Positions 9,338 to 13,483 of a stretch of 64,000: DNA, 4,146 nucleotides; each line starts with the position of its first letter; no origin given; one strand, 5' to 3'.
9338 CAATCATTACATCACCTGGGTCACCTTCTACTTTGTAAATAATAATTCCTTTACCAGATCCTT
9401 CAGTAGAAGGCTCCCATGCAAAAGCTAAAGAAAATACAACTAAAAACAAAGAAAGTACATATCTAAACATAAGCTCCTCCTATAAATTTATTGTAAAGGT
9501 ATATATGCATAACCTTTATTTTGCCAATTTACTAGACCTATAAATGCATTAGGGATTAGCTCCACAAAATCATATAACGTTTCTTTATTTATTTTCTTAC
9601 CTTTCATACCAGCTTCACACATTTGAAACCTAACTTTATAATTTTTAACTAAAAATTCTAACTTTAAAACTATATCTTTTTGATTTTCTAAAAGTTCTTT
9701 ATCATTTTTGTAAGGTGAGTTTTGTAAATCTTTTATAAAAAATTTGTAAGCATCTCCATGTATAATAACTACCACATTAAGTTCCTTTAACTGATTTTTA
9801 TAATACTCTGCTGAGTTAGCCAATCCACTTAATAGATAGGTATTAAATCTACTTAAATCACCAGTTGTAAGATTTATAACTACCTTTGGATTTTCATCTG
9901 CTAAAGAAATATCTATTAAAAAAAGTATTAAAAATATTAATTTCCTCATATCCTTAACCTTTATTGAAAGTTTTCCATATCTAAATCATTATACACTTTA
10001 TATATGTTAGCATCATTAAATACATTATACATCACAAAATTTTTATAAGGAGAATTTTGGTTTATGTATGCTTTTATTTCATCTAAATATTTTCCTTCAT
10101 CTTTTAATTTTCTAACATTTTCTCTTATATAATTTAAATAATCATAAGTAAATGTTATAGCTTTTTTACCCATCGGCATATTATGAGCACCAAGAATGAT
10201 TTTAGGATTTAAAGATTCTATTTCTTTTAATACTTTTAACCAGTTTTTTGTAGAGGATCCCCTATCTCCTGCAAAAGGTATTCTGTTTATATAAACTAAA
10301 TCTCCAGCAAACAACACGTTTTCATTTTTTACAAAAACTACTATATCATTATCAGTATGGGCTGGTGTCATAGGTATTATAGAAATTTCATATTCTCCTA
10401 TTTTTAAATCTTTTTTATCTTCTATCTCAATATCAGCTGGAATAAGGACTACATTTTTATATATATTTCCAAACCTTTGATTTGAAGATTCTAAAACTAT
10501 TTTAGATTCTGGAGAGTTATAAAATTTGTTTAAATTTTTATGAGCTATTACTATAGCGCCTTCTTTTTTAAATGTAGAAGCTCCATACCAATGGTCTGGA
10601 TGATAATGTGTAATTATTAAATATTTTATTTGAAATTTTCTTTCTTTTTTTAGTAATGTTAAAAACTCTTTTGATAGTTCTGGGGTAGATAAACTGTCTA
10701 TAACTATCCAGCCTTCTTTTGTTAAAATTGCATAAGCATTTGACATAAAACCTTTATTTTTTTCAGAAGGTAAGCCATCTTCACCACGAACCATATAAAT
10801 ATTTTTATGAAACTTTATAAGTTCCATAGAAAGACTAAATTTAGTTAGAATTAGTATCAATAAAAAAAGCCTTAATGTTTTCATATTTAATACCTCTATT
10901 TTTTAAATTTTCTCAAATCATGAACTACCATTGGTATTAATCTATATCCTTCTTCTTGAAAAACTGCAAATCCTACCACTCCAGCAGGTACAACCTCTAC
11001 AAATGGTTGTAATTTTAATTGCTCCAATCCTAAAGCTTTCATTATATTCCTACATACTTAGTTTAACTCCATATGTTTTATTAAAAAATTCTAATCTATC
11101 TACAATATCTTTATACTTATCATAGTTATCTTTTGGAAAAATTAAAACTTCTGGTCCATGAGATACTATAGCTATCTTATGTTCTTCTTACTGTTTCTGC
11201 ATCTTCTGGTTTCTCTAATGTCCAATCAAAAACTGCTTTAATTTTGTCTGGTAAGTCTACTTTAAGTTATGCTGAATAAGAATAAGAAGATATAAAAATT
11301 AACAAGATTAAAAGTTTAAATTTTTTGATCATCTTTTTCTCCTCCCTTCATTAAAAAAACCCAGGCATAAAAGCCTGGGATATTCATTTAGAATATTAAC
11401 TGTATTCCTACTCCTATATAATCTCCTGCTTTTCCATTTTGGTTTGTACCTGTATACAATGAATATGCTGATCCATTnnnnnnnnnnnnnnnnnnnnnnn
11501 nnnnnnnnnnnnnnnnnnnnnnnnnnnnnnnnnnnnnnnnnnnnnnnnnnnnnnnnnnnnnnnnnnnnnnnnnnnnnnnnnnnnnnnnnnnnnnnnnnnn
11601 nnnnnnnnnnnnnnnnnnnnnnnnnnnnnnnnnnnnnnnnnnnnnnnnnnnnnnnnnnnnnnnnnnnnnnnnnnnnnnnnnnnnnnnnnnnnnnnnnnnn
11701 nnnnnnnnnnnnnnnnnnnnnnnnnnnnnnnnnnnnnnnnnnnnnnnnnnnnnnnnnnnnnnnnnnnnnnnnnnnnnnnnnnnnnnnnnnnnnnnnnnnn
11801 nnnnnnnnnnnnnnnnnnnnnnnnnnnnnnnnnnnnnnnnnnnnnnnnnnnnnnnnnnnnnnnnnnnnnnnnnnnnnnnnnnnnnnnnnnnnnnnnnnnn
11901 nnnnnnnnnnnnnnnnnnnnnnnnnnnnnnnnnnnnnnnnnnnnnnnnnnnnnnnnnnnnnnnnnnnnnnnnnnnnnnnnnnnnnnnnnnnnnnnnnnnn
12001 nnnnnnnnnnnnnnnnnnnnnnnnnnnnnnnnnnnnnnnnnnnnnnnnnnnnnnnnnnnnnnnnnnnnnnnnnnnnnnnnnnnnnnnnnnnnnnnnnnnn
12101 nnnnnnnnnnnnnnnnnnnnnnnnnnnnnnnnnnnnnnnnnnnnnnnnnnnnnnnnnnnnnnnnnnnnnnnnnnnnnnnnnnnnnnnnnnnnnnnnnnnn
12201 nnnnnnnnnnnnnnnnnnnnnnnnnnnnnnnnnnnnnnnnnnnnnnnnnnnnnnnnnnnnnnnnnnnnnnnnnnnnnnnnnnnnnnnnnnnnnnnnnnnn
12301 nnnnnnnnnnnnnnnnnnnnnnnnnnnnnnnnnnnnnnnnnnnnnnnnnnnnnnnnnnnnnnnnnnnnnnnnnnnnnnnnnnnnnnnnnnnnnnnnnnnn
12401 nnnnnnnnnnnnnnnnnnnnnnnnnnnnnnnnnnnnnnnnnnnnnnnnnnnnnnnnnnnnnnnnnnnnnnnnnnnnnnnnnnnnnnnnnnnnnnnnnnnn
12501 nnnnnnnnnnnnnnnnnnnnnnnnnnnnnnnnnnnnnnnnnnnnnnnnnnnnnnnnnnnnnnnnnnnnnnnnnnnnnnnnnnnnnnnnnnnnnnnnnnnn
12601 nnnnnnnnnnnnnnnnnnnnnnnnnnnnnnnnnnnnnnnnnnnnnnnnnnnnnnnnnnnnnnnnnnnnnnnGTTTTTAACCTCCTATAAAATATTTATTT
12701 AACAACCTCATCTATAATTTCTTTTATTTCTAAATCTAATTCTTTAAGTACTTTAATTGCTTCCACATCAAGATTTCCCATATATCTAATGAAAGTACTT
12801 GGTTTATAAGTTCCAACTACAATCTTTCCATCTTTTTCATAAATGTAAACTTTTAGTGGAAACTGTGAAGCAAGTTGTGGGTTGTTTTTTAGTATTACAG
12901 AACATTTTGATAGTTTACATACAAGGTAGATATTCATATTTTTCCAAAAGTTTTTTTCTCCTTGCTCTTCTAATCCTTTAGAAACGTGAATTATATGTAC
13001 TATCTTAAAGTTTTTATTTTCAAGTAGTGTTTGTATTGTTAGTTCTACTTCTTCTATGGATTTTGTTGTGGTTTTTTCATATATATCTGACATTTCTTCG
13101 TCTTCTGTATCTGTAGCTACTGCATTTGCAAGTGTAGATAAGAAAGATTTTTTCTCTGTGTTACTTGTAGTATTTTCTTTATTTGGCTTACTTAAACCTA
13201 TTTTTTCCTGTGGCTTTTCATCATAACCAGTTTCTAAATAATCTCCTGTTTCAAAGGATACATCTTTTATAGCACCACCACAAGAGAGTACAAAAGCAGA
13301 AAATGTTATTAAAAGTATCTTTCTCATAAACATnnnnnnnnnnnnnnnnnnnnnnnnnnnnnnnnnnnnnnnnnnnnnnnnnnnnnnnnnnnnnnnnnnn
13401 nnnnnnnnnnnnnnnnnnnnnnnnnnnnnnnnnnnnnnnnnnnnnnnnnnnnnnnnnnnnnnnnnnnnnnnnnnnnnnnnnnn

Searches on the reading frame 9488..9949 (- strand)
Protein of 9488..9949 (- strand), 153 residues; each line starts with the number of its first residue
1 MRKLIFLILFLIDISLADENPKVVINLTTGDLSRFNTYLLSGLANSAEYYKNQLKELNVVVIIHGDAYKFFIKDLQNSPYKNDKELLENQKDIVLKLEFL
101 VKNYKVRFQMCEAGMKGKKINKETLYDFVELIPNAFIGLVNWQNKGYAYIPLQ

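Call 26: search_protein_families(library=pfam, proteins=[window:9488-9949:-], max_evalue=0.01)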
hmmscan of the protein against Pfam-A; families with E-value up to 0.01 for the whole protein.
window:9488-9949:- (153 aa): 1 family
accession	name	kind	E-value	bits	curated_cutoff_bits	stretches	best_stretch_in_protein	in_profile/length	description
PF02635.20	DsrE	-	8.8e-11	42.5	22.7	1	33-150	13-114/116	DsrE/DsrF-like family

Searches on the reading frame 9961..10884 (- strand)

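Call 26: search_protein_families(library=pfam, proteins=[window:9961-10884:-], max_evalue=0.01)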
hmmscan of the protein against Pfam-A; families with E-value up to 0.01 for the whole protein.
window:9961-10884:- (307 aa): 3 families
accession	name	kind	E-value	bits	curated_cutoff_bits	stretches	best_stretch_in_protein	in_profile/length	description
PF00753.33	Lactamase_B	-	7.4e-30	104.8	22.7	1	45-234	3-196/196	Metallo-beta-lactamase superfamily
PF19583.5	ODP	-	1.4e-07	32.1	27.2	1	47-197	2-137/194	ODP family beta lactamase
PF12706.13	Lactamase_B_2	-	0.00013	22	27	1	59-200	2-147/200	Beta-lactamase superfamily domain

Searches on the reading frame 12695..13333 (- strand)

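Call 26: search_protein_families(library=pfam, proteins=[window:12695-13333:-], max_evalue=0.01)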
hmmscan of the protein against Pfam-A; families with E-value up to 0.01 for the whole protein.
window:12695-13333:- (212 aa): 1 family
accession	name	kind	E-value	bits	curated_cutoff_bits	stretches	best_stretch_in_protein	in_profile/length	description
PF03625.19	DUF302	-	2.4e-10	40.6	23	1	115-178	1-63/63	Domain of unknown function DUF302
